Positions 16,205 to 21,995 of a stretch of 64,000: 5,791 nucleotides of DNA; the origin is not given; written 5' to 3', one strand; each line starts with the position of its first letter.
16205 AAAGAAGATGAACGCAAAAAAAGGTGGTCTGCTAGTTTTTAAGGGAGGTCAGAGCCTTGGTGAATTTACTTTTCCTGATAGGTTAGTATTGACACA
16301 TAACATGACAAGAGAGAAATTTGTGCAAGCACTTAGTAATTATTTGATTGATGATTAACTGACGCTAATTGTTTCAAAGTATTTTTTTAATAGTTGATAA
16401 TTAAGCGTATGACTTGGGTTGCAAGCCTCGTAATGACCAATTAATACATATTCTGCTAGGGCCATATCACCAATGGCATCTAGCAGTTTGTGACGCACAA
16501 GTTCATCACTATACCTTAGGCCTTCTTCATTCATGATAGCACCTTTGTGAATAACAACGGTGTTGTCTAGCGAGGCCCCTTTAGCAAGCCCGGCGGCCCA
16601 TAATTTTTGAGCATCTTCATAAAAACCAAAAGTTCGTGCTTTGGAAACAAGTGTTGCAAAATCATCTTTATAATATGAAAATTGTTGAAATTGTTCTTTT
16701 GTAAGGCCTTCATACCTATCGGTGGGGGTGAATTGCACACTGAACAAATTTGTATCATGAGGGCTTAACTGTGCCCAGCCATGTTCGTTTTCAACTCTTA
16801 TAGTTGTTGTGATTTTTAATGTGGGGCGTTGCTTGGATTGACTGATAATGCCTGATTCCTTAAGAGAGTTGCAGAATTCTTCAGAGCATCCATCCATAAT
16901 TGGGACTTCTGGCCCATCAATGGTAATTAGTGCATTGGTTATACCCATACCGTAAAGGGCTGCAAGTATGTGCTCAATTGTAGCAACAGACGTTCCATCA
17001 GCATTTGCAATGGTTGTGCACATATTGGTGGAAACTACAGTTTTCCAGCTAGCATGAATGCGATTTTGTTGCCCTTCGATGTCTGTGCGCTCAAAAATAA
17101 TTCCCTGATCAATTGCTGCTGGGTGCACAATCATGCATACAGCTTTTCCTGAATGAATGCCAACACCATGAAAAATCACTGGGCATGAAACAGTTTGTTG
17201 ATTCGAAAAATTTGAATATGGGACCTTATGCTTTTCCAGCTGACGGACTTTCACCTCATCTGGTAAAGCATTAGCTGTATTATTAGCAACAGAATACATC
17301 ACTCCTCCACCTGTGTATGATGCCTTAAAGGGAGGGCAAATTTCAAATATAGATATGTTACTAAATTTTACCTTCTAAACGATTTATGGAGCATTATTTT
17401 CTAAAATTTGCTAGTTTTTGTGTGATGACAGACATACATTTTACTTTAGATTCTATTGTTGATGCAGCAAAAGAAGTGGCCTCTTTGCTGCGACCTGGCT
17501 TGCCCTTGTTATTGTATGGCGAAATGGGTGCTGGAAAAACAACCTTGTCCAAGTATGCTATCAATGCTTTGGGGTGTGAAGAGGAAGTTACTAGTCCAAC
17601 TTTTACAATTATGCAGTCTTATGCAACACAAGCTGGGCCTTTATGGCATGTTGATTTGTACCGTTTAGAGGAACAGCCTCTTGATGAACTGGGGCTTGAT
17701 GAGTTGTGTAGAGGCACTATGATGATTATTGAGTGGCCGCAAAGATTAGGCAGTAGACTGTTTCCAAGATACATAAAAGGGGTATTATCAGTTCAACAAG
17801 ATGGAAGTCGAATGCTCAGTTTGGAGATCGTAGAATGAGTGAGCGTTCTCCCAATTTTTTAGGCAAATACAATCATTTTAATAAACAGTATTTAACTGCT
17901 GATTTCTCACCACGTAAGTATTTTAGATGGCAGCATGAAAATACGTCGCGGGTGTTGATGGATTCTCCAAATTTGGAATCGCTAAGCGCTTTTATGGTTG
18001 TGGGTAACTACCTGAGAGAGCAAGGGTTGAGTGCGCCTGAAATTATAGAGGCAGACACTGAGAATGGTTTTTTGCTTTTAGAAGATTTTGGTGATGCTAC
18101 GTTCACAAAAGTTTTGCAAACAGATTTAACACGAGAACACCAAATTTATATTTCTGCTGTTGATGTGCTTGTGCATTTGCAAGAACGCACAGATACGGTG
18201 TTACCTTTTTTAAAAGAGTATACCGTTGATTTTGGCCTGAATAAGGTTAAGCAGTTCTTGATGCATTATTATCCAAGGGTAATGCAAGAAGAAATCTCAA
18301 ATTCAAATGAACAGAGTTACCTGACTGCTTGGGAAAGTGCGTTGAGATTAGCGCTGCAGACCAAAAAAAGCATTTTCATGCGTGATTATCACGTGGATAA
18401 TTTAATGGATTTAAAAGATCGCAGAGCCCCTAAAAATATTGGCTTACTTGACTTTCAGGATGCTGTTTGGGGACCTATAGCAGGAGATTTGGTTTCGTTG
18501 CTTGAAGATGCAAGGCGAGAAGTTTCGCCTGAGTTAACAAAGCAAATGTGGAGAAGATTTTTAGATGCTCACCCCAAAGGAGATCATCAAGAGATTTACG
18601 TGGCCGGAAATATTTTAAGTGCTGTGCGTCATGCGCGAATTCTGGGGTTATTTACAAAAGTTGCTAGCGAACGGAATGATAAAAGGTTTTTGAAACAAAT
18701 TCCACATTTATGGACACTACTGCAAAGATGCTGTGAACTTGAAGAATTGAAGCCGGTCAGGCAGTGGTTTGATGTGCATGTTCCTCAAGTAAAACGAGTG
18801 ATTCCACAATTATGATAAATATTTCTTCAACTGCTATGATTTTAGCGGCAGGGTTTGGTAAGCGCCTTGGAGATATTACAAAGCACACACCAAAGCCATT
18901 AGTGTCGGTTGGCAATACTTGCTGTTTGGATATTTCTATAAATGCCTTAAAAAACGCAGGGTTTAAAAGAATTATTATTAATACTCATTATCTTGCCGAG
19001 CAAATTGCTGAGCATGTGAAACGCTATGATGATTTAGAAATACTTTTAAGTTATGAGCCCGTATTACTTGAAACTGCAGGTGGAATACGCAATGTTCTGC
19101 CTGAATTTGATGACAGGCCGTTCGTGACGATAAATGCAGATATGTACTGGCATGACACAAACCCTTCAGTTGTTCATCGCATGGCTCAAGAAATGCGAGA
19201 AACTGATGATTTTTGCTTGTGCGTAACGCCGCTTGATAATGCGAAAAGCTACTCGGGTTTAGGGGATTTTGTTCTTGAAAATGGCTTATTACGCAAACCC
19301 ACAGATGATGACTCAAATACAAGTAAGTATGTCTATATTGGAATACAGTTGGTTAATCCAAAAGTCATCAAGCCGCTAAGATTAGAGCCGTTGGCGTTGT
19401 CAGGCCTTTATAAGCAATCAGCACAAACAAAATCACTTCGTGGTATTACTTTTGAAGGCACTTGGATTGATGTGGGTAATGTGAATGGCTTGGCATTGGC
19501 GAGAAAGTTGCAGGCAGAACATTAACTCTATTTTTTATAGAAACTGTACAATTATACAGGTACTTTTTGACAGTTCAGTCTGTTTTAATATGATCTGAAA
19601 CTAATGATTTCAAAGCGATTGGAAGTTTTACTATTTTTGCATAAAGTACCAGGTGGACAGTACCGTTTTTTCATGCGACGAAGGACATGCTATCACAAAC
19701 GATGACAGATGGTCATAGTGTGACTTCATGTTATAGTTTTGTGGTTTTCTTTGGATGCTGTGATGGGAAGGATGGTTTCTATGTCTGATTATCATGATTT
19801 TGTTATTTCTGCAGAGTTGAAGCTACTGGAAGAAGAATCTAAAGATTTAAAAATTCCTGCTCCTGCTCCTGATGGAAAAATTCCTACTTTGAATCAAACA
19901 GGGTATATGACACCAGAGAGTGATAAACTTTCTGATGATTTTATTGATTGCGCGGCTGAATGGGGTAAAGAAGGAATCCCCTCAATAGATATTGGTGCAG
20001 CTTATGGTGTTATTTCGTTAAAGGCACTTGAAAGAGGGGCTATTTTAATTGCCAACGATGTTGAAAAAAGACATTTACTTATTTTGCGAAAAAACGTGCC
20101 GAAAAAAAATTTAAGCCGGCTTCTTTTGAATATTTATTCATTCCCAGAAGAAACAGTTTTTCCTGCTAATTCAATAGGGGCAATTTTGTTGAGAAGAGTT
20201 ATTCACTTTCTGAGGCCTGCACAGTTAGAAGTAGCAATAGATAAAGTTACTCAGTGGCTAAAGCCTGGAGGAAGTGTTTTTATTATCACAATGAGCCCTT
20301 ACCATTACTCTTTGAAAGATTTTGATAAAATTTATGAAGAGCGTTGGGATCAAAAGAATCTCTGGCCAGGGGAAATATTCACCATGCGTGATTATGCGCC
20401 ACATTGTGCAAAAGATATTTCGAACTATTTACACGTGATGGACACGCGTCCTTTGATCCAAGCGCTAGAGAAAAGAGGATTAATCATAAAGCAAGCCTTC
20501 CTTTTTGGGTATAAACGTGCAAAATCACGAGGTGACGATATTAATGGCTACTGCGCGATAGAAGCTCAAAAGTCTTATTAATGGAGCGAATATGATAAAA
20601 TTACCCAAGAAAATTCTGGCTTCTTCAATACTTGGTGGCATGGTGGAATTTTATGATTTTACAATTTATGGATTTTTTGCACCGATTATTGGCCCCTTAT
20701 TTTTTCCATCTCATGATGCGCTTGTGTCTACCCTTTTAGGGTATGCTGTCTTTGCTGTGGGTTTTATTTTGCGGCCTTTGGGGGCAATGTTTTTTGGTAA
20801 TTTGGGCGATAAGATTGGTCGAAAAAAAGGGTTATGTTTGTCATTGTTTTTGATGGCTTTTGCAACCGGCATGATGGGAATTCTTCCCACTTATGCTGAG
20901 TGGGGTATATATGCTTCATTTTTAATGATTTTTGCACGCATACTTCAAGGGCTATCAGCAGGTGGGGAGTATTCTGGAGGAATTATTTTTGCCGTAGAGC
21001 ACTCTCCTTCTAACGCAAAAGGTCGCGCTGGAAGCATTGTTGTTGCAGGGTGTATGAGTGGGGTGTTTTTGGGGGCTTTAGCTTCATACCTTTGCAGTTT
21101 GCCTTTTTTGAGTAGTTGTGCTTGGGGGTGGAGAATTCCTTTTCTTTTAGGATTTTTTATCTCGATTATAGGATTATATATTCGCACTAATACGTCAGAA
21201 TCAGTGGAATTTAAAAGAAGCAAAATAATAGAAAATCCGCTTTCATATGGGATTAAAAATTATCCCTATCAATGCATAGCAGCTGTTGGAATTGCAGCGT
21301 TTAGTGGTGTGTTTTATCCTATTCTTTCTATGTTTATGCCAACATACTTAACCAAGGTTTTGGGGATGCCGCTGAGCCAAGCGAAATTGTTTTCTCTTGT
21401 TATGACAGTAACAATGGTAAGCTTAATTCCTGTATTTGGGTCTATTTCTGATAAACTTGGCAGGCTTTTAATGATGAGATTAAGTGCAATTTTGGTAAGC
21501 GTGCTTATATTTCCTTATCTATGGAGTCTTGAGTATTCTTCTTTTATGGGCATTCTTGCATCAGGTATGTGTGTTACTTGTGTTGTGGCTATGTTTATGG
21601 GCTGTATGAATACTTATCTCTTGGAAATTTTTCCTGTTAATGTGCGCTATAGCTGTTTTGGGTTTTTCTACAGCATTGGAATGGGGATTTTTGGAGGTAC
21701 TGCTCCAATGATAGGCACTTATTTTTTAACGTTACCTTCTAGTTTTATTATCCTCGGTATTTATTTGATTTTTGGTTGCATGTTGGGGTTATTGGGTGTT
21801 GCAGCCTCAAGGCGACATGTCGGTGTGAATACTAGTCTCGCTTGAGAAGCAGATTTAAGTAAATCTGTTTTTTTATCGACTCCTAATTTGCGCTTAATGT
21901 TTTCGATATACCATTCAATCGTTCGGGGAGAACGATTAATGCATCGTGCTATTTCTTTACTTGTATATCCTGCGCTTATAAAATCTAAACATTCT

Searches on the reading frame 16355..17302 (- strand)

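Call 62: search_protein_families(library=pfam, proteins=[window:16355-17302:-], max_evalue=0.0001)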
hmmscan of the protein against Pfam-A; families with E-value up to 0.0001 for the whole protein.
window:16355-17302:- (315 aa): 1 family
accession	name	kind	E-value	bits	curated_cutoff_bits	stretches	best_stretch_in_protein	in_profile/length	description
PF03331.19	LpxC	-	8.5e-91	304.6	27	1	35-308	1-266/268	UDP-3-O-acyl N-acetylglycosamine deacetylase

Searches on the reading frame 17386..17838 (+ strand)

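Call 62: search_protein_families(library=pfam, proteins=[window:17386-17838:+], max_evalue=0.0001)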
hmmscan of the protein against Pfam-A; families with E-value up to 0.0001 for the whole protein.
window:17386-17838:+ (150 aa): 1 family
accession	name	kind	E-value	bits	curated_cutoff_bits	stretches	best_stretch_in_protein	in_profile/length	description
PF02367.23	TsaE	-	5.2e-32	110.9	26.6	1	23-131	6-115/128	Threonylcarbamoyl adenosine biosynthesis protein TsaE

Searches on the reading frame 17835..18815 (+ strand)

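Call 62: search_protein_families(library=pfam, proteins=[window:17835-18815:+], max_evalue=0.0001)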
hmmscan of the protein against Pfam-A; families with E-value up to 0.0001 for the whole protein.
window:17835-18815:+ (326 aa): 2 families
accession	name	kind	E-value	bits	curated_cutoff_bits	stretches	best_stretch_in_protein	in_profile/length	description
PF01636.29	APH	-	2.2e-17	64.1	23.2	1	20-247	5-234/239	Phosphotransferase enzyme family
PF02958.26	EcKL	-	1.4e-05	25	22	0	183-223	220-261/294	Ecdysteroid kinase-like family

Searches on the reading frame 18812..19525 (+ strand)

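Call 62: search_protein_families(library=pfam, proteins=[window:18812-19525:+], max_evalue=0.0001)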
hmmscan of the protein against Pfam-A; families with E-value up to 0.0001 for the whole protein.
window:18812-19525:+ (237 aa): 2 families
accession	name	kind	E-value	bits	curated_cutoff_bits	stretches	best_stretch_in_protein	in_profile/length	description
PF00483.29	NTP_transferase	-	2.5e-20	73.5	21.2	1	8-230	2-238/245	Nucleotidyl transferase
PF12804.13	NTP_transf_3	-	3e-13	50.7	27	1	8-139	1-122/160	MobA-like NTP transferase domain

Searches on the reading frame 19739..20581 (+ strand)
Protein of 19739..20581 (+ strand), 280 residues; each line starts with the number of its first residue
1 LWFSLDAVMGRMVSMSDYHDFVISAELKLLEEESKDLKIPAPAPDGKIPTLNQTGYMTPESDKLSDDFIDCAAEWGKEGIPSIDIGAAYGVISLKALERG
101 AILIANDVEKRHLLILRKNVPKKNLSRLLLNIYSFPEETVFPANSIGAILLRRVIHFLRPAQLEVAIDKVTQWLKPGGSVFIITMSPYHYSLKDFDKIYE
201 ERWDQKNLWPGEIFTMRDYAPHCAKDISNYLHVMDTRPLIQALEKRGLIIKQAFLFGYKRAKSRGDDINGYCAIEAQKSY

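Call 62: search_protein_families(library=pfam, proteins=[window:19739-20581:+], max_evalue=0.0001)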
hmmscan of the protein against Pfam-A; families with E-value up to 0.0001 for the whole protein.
window:19739-20581:+ (280 aa): 2 families
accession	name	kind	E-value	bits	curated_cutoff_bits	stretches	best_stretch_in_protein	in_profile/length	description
PF08241.18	Methyltransf_11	-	1.4e-07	32.5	21.2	1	84-182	2-95/95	Methyltransferase domain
PF13649.12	Methyltransf_25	-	4.6e-07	30.9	27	1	84-178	3-97/97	Methyltransferase domain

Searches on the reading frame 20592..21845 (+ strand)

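Call 62: search_protein_families(library=pfam, proteins=[window:20592-21845:+], max_evalue=0.0001)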
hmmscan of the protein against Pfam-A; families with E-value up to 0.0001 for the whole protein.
window:20592-21845:+ (417 aa): 2 families
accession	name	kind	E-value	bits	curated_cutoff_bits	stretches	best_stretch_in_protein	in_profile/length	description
PF07690.21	MFS_1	-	1.3e-26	93.8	33.4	1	14-364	3-340/347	Major Facilitator Superfamily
PF00083.30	Sugar_tr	-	2.4e-17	63.4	22.3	1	13-209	6-199/452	Sugar (and other) transporter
